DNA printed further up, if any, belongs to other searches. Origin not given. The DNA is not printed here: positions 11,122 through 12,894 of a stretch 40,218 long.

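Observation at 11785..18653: A single invariant CxxCH motif at the same position in all three propeller lipoproteins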

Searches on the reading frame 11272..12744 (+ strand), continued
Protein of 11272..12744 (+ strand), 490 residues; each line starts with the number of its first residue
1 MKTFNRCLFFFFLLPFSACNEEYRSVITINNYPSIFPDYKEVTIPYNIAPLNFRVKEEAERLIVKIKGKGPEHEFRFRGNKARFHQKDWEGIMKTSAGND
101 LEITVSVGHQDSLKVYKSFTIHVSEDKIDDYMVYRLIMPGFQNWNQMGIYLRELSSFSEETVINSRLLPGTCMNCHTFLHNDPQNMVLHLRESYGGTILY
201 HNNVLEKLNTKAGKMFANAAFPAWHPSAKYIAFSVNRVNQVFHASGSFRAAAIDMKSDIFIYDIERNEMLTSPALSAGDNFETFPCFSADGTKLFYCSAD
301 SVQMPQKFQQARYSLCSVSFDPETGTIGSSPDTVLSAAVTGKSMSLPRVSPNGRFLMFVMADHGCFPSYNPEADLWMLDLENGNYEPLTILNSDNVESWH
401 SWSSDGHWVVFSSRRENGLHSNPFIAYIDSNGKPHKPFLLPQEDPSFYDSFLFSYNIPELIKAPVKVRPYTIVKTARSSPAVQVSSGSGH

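Call 30: fold_search(model_id=the predicted structure, library=pdb)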
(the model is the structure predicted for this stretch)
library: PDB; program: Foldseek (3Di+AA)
matches with E <= 10: 1976; with E <= 0.001: 120
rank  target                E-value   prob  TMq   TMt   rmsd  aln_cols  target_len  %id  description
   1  8wt1_D                9.7e-09  1.00  0.38  0.30  12.0       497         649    9  Crystal structure of S9 carboxypeptidase from Geobacillus sterothermophilus (released 2024-03-13)
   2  1aof_A                1.1e-08  1.00  0.34  0.32  13.5       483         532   10  CYTOCHROME CD1 NITRITE REDUCTASE, REDUCED FORM (released 1997-10-15)
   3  1aom_A                1.2e-08  1.00  0.34  0.37  13.6       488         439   10  SUBSTRATE AND PRODUCT BOUND TO CYTOCHROME CD1 NITRITE REDUCTASE (released 1998-02-04)
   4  10ft_A                3.8e-08  1.00  0.41  0.37  10.3       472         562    9  Cryo-EM structure of receptor tyrosine kinase ROS1 in complex with NELL2 (released 2026-02-25)
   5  1aoq_A                4.3e-08  1.00  0.34  0.31  13.4       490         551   11  CYTOCHROME CD1 NITRITE REDUCTASE WITH SUBSTRATE AND PRODUCT BOUND (released 1998-02-04)
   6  9oz6_B                7.0e-08  1.00  0.39  0.20  18.0       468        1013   11  Cryo-EM structure of 1:1 chicken ROS1 and chicken NEL complex. (released 2026-02-25)
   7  1nir_B                1.1e-07  1.00  0.32  0.30  14.4       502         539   10  OXYDIZED NITRITE REDUCTASE FROM PSEUDOMONAS AERUGINOSA (released 1997-12-03)
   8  9n73_LO               1.2e-07  1.00  0.26  0.17  25.0       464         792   12  SSU processome maturation and disassembly, State G (released 2025-10-29)
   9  1e2r_B                1.3e-07  1.00  0.34  0.32  13.7       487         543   10  CYTOCHROME CD1 NITRITE REDUCTASE, REDUCED AND CYANIDE BOUND (released 2000-05-30)
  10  6tpo                  1.6e-07  1.00  0.34  0.32  12.7       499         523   10  Conformation of cd1 nitrite reductase NirS without bound heme d1 (released 2020-11-18)
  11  1e2r_A                1.7e-07  1.00  0.34  0.31  13.5       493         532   10  CYTOCHROME CD1 NITRITE REDUCTASE, REDUCED AND CYANIDE BOUND (released 2000-05-30)
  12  9oz1_A                2.1e-07  1.00  0.37  0.27   9.9       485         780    8  Cryo-EM structure of chicken ROS1 in apo-state. Cryo-EM refinement is focused on the "leg" region of chicken ROS1. (released 2026-02-25)
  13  3pe7                  2.6e-07  1.00  0.37  0.46   7.7       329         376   12  Oligogalacturonate lyase in complex with manganese (released 2010-11-03)
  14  4m8r_A                2.9e-07  1.00  0.30  0.35  13.3       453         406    8  Crystal structure of a DUF4784 family protein (BACCAC_01631) from Bacteroides caccae ATCC 43185 at 2.50 A resolution (released 2013-10-09)
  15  6u42_5L               3.0e-07  1.00  0.22  0.18  22.9       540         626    8  Natively decorated ciliary doublet microtubule (released 2019-11-13)
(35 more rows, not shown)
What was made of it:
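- Tried and rejected: Foldseek of the PROP model (call 30).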

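Call 36: find_related_loci(query=A2, collection=genome_contigs, flank=10000)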
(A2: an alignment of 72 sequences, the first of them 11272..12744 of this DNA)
Query A2 (490 aa) in genome_contigs; peptide patterns used: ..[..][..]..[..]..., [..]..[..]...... (x = any residue, [..] = any of these).
599 stretches matched a pattern (row limit reached: there are more); 591 encode a relative of the query (tblastn E <= 1e-3); the best 80 are kept; 79 distinct loci.
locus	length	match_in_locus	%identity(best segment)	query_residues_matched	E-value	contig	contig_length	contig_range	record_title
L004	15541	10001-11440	54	12-490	0e+0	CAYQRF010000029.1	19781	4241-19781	MAG TPA_asm: uncultured Rikenellaceae bacterium isolate SRP294416_co3_661 genome assembly, contig: NODE_4272_length_1978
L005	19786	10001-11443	54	8-484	1e-178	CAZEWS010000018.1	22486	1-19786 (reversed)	MAG TPA_asm: uncultured Rikenellaceae bacterium isolate binchicken_co233_50 genome assembly, contig: NODE_281_length_224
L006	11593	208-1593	54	28-489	8e-177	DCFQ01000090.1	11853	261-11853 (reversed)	MAG TPA_asm: Bacteroidales bacterium UBA1800 UBA1800_contig_8945, whole genome shotgun sequence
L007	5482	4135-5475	54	1-444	4e-165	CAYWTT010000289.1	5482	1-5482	MAG TPA_asm: uncultured Prolixibacteraceae bacterium isolate binchicken_co152_14 genome assembly, contig: NODE_14754_len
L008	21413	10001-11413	44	13-485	8e-148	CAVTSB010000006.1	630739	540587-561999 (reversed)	MAG: uncultured Bacteroidales bacterium isolate MFD00905.bin.1.144 genome assembly, contig: contig_31263, whole genome s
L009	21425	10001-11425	44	8-484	3e-144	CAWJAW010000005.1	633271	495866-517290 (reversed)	MAG: uncultured Bacteroidales bacterium isolate MFD04716.bin.1.69 genome assembly, contig: contig_26240, whole genome sh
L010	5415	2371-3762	45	19-484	7e-145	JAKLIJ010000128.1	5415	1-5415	MAG: Bacteroidetes bacterium isolate RA.bin84 RA.bin84_128, whole genome shotgun sequence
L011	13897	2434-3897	58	5-490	0e+0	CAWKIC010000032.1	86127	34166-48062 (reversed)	MAG: uncultured Bacteroidales bacterium isolate MFD02809.bin.2.7 genome assembly, contig: contig_233872, whole genome sh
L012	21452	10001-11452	44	1-485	4e-142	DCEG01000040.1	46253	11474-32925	MAG TPA_asm: Bacteroidales bacterium UBA1035 UBA1035_contig_1612, whole genome shotgun sequence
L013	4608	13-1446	43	13-490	2e-142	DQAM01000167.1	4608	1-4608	MAG TPA_asm: Dysgonomonas sp. isolate UBA10850 contig_1257, whole genome shotgun sequence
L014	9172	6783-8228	44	4-486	3e-140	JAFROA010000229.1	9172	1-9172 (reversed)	MAG: Bacteroidales bacterium isolate RGIG2644 Goat_Omasum-2__c306583, whole genome shotgun sequence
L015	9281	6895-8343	42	2-484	1e-139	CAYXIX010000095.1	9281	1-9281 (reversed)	MAG TPA_asm: uncultured Parabacteroides sp. isolate SRP141132_co1_266 genome assembly, contig: NODE_6332_length_9281_cov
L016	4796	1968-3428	41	6-490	7e-141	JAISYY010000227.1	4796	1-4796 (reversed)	MAG: Tannerella sp. isolate Nc350_bin6 k119_1276708, whole genome shotgun sequence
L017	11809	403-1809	44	16-484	1e-138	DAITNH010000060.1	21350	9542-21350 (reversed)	MAG TPA_asm: Prolixibacteraceae bacterium isolate CTOTU11651 NODE_1454_length_21350_cov_6.895046, whole genome shotgun s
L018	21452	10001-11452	43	2-484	2e-138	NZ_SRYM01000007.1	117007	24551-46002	Parabacteroides distasonis strain NM39_I3 NODE_7_length_117007_cov_543.11, whole genome shotgun sequence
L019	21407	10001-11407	43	16-485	2e-137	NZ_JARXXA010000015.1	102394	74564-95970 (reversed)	Parabacteroides sp. PH5-46 Ga0505210_15, whole genome shotgun sequence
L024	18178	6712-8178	42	13-476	5e-136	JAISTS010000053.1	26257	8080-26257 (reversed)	MAG: Tannerella sp. isolate Md513_bin25 k119_2444090, whole genome shotgun sequence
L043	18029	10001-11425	42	7-484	7e-132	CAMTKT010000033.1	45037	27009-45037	MAG TPA_asm: uncultured Bacteroides sp. isolate SRR12464007_bin.12_metawrap_v1.3_MAG genome assembly, contig: NODE.219_l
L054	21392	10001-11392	43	16-484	1e-129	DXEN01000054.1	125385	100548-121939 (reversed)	MAG TPA_asm: Candidatus Parabacteroides intestinigallinarum isolate ChiHecec2B26-12326 ChiHecec2B26__C283958_L125385_SAM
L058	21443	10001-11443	40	3-484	7e-129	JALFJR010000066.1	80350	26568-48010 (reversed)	MAG: Parabacteroides sp. isolate SUG742 k141_581804, whole genome shotgun sequence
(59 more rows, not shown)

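Call 38: find_encoding_contigs(protein=P0063, flank=10000, max_places=2)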
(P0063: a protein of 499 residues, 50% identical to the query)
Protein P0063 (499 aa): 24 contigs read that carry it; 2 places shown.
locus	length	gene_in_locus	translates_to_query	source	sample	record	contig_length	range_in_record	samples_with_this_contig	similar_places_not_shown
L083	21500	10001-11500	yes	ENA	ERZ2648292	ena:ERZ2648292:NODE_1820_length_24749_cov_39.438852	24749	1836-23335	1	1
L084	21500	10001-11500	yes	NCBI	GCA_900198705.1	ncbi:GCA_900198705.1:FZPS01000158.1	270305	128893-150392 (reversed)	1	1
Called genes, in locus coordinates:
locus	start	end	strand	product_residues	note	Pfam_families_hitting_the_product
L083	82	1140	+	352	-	PF04773:FecR, PF16344:FecR_C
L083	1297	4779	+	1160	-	PF16344:FecR_C (faint), PF07660:STN, PF13620:CarboxypepD_reg, PF13715:CarbopepD_reg_2, PF07715:Plug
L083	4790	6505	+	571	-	PF14322:SusD-like_3, PF07980:SusD_RagB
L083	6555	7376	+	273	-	-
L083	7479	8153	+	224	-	PF14289:DUF4369 (weak)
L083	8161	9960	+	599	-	PF19529:DUF6057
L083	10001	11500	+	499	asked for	PF26549:Tricorn_N (faint), PF26550:Tricorn_2nd (faint), PF07676:PD40 (faint)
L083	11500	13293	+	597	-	PF19529:DUF6057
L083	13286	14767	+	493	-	PF26550:Tricorn_2nd (faint), PF07676:PD40 (faint)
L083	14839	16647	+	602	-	PF19529:DUF6057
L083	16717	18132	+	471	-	PF26550:Tricorn_2nd, PF07676:PD40 (faint), PF19283:APEH_N (faint), PF26549:Tricorn_N (weak)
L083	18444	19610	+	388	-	PF01042:Ribonuc_L-PSP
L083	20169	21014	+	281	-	PF07980:SusD_RagB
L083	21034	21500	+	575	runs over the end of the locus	PF01120:Alpha_L_fucos, PF16757:Fucosidase_C (faint)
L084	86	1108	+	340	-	PF04773:FecR, PF16344:FecR_C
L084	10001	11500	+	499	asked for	PF26549:Tricorn_N (faint), PF26550:Tricorn_2nd (faint), PF07676:PD40 (faint)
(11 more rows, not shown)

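Call 42: list_cluster_members(proteins=[P0074, P0081, P0063, P0096, P0118, P0313, P0375])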
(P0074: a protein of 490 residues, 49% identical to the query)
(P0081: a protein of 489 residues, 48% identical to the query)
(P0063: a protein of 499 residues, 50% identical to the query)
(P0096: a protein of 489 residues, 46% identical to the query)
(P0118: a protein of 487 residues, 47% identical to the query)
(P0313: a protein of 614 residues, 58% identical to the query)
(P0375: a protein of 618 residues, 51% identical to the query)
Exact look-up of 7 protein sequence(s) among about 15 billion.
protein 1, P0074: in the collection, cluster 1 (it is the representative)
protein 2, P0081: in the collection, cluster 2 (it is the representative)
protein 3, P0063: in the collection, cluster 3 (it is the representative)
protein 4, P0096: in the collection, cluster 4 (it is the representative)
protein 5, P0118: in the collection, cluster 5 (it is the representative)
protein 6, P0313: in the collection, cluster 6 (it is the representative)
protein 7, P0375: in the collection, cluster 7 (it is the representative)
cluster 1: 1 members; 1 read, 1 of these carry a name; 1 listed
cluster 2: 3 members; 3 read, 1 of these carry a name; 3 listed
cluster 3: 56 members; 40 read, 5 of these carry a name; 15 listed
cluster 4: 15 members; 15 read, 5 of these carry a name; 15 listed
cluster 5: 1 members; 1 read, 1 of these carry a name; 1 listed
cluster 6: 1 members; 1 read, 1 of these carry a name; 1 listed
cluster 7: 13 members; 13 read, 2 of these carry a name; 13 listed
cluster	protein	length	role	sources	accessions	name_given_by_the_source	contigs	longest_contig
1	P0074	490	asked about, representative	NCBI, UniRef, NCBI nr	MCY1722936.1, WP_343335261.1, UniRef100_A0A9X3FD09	hypothetical protein OU798_21495 [Prolixibacteraceae bacterium Z1-6] | Cytochrome C biosynthesis protein n=1 Tax=Draconibacterium aestuarii TaxID=2998507 ... | hypothetical protein [Prolixibacteraceae bacterium Z1-6]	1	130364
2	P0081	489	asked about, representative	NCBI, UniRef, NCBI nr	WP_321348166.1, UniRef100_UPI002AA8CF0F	hypothetical protein [uncultured Draconibacterium sp.] | TolB family protein n=1 Tax=uncultured Draconibacterium sp. TaxID=1573823 ...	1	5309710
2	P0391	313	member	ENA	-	-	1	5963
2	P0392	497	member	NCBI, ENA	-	-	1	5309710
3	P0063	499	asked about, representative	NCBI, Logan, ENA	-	-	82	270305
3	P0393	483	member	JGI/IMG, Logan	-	hypothetical protein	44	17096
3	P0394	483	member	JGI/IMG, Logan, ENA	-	hypothetical protein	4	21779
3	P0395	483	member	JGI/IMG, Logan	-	hypothetical protein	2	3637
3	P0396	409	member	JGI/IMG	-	hypothetical protein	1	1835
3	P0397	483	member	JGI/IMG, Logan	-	hypothetical protein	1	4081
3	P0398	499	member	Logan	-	-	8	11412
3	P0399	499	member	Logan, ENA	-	-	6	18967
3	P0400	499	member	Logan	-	-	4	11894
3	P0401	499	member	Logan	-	-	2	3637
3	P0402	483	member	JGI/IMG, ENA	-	-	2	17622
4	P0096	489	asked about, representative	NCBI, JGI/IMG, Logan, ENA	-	-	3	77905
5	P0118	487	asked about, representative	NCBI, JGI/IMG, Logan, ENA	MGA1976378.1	MAG: hypothetical protein ABSG89_00835 [Bacteroidales bacterium] | hypothetical protein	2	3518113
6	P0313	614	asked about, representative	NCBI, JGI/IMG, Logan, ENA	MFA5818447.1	MAG: DUF6057 family protein [Bacteroidales bacterium]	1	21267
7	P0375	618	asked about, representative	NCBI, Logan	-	-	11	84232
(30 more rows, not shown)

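Call 48: find_encoding_contigs(protein=P0096, flank=10000, max_places=2)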
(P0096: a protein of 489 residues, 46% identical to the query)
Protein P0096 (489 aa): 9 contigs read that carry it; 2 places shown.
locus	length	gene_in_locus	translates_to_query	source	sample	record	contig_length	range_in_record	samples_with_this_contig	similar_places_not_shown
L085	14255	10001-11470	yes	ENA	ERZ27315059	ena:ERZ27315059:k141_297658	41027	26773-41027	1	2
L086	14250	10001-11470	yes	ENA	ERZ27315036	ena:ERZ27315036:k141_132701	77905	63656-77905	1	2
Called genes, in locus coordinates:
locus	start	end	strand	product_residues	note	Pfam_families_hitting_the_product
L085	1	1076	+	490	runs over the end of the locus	PF07676:PD40 (faint), PF26549:Tricorn_N (faint), PF26550:Tricorn_2nd (faint)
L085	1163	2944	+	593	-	PF19529:DUF6057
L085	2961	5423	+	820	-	PF02927:CelD_N (weak), PF00759:Glyco_hydro_9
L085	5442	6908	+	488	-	PF07676:PD40 (faint), PF26550:Tricorn_2nd (faint), PF26549:Tricorn_N (faint)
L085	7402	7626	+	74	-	-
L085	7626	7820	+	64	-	PF07927:HicA_toxin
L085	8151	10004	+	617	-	PF19529:DUF6057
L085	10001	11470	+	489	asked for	PF26550:Tricorn_2nd (weak), PF07676:PD40 (weak), PF26549:Tricorn_N (weak)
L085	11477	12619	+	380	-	PF21168:FkbO_Hyg5-like_N, PF01042:Ribonuc_L-PSP (faint)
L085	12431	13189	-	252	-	PF04986:Y2_Tnp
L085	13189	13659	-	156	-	PF00589:Phage_integrase, PF22823:MrpR_C_cat (weak)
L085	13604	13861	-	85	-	PF13495:Phage_int_SAM_4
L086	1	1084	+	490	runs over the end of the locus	PF07676:PD40 (faint), PF26549:Tricorn_N (faint), PF26550:Tricorn_2nd (faint)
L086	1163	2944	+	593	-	PF19529:DUF6057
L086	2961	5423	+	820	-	PF02927:CelD_N (weak), PF00759:Glyco_hydro_9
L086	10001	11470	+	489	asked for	PF26550:Tricorn_2nd (weak), PF07676:PD40 (weak), PF26549:Tricorn_N (weak)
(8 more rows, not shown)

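Call 49: find_encoding_contigs(protein=P0100, flank=10000, max_places=2)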
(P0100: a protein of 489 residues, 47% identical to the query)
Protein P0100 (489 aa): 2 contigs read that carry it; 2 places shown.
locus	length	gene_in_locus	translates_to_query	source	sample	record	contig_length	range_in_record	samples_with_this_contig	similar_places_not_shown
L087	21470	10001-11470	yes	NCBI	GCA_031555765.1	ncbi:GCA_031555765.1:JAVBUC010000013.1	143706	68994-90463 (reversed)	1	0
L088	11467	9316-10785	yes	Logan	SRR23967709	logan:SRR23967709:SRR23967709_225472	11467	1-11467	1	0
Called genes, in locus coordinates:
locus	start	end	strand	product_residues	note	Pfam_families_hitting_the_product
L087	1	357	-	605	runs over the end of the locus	PF02837:Glyco_hydro_2_N, PF22666:Glyco_hydro_2_N2, PF00703:Glyco_hydro_2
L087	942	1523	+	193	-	PF08281:Sigma70_r4_2, PF04545:Sigma70_r4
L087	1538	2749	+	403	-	PF04773:FecR, PF16344:FecR_C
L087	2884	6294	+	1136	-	PF07660:STN, PF13620:CarboxypepD_reg, PF13715:CarbopepD_reg_2, PF07715:Plug, PF00593:TonB_dep_Rec_b-barrel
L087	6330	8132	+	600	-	PF14322:SusD-like_3, PF07980:SusD_RagB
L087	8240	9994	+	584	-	PF19529:DUF6057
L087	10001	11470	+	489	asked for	PF26549:Tricorn_N (faint), PF26550:Tricorn_2nd (weak), PF07676:PD40 (weak)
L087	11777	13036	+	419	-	PF13620:CarboxypepD_reg (weak), PF13715:CarbopepD_reg_2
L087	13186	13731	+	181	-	PF07638:Sigma70_ECF, PF04542:Sigma70_r2, PF08281:Sigma70_r4_2, PF04545:Sigma70_r4 (weak)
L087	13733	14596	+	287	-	PF04773:FecR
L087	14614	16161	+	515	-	PF13620:CarboxypepD_reg, PF13715:CarbopepD_reg_2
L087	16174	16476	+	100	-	-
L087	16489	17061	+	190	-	PF03352:Adenine_glyco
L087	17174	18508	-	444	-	PF02812:ELFV_dehydrog_N, PF00208:ELFV_dehydrog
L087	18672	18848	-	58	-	-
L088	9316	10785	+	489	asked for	PF26549:Tricorn_N (faint), PF26550:Tricorn_2nd (weak), PF07676:PD40 (weak)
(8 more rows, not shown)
